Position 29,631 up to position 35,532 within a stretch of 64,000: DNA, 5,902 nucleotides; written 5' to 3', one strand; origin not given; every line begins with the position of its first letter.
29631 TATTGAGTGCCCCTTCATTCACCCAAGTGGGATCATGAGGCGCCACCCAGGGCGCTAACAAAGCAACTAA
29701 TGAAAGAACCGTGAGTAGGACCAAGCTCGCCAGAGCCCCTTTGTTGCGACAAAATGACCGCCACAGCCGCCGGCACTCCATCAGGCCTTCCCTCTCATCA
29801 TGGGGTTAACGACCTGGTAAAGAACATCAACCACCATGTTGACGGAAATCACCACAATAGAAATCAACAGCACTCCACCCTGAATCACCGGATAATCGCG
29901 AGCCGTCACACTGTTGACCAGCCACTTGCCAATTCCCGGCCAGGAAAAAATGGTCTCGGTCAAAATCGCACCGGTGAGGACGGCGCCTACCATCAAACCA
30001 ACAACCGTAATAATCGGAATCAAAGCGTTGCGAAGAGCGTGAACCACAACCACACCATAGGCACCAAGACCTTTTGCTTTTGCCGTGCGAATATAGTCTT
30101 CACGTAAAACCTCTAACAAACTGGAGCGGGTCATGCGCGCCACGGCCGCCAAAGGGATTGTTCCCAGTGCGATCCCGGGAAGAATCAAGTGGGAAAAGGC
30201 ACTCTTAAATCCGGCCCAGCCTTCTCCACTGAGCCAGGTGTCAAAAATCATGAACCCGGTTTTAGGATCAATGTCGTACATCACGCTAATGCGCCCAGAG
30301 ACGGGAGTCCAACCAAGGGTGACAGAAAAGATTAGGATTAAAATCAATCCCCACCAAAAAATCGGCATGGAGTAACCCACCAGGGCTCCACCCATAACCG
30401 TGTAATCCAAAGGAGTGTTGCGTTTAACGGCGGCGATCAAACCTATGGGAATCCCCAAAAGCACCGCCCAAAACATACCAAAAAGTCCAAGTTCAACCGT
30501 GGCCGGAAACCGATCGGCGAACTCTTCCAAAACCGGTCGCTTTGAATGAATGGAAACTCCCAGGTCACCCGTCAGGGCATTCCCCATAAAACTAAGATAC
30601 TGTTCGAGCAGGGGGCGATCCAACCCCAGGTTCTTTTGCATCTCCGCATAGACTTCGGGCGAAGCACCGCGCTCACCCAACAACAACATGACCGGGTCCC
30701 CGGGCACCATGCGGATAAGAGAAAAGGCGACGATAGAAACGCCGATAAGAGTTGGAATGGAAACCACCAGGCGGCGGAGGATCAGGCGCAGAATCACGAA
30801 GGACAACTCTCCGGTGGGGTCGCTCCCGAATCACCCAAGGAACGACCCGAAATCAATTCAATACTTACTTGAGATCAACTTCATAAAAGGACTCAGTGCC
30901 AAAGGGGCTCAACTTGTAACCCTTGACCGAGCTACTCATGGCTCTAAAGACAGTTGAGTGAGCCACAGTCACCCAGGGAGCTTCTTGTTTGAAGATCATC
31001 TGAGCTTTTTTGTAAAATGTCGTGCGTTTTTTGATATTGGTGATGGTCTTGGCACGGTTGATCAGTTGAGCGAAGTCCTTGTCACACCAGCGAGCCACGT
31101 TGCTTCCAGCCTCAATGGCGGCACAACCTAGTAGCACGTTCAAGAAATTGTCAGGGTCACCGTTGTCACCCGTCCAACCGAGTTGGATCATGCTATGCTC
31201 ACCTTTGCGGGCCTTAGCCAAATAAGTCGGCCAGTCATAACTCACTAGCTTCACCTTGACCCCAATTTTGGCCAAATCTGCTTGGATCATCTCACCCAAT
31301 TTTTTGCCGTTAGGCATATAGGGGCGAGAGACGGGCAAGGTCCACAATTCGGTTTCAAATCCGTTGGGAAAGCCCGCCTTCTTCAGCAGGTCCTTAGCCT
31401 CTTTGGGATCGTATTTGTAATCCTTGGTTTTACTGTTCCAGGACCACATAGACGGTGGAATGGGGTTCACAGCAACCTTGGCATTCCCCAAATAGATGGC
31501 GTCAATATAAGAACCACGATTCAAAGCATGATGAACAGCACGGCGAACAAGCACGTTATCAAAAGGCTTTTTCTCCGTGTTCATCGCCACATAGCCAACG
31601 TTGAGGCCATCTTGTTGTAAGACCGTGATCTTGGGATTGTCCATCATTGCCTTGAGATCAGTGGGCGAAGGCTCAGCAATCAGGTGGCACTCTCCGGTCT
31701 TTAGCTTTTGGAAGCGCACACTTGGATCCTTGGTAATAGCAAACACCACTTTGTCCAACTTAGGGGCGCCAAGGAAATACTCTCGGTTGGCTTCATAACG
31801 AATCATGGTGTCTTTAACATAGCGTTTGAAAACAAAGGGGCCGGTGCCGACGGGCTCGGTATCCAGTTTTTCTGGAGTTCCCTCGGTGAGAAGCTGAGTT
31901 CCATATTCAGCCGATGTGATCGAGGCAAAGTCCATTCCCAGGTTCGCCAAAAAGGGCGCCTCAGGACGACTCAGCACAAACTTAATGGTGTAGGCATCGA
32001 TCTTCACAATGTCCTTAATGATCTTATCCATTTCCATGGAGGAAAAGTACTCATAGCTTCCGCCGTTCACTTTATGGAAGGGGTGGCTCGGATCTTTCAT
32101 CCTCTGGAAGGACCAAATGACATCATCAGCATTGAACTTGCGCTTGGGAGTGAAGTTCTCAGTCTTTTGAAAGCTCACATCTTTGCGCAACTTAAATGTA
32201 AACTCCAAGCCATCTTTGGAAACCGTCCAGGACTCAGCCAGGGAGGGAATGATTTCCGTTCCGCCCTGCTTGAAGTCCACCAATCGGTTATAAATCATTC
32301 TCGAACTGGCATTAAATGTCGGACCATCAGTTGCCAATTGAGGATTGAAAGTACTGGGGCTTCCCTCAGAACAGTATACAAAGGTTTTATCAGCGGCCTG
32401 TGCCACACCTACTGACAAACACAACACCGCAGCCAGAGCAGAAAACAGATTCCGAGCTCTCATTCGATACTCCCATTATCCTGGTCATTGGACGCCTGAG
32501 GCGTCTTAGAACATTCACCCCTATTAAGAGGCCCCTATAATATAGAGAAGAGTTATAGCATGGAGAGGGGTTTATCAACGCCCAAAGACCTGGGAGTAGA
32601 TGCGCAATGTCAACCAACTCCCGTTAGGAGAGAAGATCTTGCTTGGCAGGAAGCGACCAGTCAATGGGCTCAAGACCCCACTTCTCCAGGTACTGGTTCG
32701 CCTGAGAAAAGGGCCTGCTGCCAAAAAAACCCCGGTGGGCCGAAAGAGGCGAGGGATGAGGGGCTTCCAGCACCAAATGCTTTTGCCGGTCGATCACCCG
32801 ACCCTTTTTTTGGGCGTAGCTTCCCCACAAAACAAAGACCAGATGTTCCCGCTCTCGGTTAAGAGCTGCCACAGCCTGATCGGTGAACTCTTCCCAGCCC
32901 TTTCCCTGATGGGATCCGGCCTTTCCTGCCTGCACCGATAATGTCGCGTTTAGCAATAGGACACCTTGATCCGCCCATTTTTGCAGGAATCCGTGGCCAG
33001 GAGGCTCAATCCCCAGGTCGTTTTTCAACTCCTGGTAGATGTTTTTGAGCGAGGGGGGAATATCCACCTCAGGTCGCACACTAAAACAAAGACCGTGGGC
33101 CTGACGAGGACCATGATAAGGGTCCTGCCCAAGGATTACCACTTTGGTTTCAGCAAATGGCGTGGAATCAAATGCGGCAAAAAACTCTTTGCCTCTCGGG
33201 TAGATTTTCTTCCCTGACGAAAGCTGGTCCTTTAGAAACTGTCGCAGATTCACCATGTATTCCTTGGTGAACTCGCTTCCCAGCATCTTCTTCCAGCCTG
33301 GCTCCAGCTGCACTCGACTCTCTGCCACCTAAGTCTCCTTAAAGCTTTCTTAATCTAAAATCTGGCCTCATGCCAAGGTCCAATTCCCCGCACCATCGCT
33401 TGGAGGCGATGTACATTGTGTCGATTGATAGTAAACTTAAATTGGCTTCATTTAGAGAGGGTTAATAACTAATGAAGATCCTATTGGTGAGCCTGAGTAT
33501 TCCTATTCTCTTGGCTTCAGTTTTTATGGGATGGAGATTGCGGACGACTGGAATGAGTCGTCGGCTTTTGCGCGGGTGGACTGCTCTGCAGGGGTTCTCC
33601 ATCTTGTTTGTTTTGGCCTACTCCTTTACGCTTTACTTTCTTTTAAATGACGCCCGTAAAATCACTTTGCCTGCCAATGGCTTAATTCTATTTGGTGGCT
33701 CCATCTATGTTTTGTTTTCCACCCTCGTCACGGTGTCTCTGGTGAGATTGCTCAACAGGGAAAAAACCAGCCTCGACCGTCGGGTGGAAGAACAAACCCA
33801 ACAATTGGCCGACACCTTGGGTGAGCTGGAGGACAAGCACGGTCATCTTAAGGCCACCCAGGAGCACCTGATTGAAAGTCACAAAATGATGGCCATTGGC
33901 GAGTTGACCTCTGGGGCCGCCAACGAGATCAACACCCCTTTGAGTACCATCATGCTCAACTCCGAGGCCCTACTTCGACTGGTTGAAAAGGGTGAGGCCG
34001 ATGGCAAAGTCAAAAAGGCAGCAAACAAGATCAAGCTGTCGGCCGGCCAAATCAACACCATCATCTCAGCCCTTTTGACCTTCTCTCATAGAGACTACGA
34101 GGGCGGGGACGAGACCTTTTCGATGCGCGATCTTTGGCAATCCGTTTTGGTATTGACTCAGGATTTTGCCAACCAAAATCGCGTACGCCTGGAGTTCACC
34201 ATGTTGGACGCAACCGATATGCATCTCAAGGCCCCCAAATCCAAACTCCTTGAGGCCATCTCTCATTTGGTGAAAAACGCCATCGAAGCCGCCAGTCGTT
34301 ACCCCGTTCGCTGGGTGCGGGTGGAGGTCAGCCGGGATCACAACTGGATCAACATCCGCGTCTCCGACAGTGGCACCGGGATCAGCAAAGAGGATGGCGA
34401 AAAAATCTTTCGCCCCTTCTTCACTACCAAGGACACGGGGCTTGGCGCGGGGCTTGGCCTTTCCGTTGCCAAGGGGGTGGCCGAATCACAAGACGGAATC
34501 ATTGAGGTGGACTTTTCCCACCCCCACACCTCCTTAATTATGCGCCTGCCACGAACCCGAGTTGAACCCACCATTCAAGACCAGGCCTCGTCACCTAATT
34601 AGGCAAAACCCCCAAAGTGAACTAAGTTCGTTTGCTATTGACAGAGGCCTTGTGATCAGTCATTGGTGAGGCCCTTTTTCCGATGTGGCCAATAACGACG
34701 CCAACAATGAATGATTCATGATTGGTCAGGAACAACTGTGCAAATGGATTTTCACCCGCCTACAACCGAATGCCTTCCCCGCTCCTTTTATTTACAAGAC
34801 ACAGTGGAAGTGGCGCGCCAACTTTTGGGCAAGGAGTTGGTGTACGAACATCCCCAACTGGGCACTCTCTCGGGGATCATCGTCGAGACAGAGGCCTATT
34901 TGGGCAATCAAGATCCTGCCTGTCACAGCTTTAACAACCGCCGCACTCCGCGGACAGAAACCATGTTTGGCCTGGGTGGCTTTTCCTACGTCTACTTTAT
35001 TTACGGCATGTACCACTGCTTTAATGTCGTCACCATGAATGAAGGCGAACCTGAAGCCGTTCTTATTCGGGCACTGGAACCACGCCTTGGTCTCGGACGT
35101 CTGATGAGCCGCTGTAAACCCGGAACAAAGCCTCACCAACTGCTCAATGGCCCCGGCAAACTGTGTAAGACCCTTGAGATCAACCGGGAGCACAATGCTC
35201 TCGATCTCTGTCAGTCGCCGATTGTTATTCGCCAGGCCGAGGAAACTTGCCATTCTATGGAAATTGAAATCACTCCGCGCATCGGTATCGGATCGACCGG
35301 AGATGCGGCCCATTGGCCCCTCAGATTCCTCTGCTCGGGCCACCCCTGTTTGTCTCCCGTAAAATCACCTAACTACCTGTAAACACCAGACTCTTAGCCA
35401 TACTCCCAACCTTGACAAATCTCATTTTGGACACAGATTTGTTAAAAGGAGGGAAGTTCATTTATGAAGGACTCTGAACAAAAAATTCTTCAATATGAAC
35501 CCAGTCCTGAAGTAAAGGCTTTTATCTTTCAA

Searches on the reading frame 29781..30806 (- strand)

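Call 28: search_protein_families(library=pfam, proteins=[window:29781-30806:-], max_evalue=0.0001)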
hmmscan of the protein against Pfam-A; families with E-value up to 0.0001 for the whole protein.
window:29781-30806:- (341 aa): 2 families
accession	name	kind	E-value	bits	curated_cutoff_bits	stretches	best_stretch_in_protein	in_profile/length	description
PF00528.27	BPD_transp_1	-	9.8e-41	139.9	26.4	1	118-338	1-183/184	Binding-protein-dependent transport system inner membrane component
PF19300.4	BPD_transp_1_N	-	2.1e-15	57.3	23.8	1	6-106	2-113/114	Binding-prot-dependent transport system membrane comp, N-term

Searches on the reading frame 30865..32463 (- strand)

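Call 28: search_protein_families(library=pfam, proteins=[window:30865-32463:-], max_evalue=0.0001)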
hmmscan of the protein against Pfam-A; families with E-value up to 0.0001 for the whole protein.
window:30865-32463:- (532 aa): 1 family
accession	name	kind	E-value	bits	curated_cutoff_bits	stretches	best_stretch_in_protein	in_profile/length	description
PF00496.27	SBP_bac_5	-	1.6e-102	343.8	32.4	1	70-449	1-365/368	Bacterial extracellular solute-binding proteins, family 5 Middle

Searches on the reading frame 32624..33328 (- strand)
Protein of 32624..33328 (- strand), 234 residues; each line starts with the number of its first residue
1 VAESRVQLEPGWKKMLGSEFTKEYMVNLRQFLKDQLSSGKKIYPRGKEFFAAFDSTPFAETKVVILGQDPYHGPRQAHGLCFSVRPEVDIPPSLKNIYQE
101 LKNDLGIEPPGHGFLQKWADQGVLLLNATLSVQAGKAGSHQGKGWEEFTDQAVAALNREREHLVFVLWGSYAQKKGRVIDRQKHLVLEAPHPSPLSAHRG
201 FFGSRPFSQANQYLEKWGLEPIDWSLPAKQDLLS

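Call 79: search_protein_families(library=pfam, proteins=[window:32624-33328:-], max_evalue=0.0001)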
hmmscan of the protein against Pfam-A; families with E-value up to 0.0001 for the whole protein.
window:32624-33328:- (234 aa): 1 family
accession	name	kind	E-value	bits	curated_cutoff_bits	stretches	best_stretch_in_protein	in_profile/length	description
PF03167.25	UDG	-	4.9e-18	66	24.3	1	57-214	5-140/141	Uracil DNA glycosylase superfamily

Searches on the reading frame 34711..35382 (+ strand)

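Call 79: search_protein_families(library=pfam, proteins=[window:34711-35382:+], max_evalue=0.0001)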
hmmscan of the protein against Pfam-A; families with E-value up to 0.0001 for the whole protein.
window:34711-35382:+ (223 aa): 1 family
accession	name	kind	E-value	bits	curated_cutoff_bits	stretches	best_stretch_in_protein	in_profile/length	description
PF02245.21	Pur_DNA_glyco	-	3.7e-63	212.6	27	1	25-212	1-181/181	Methylpurine-DNA glycosylase (MPG)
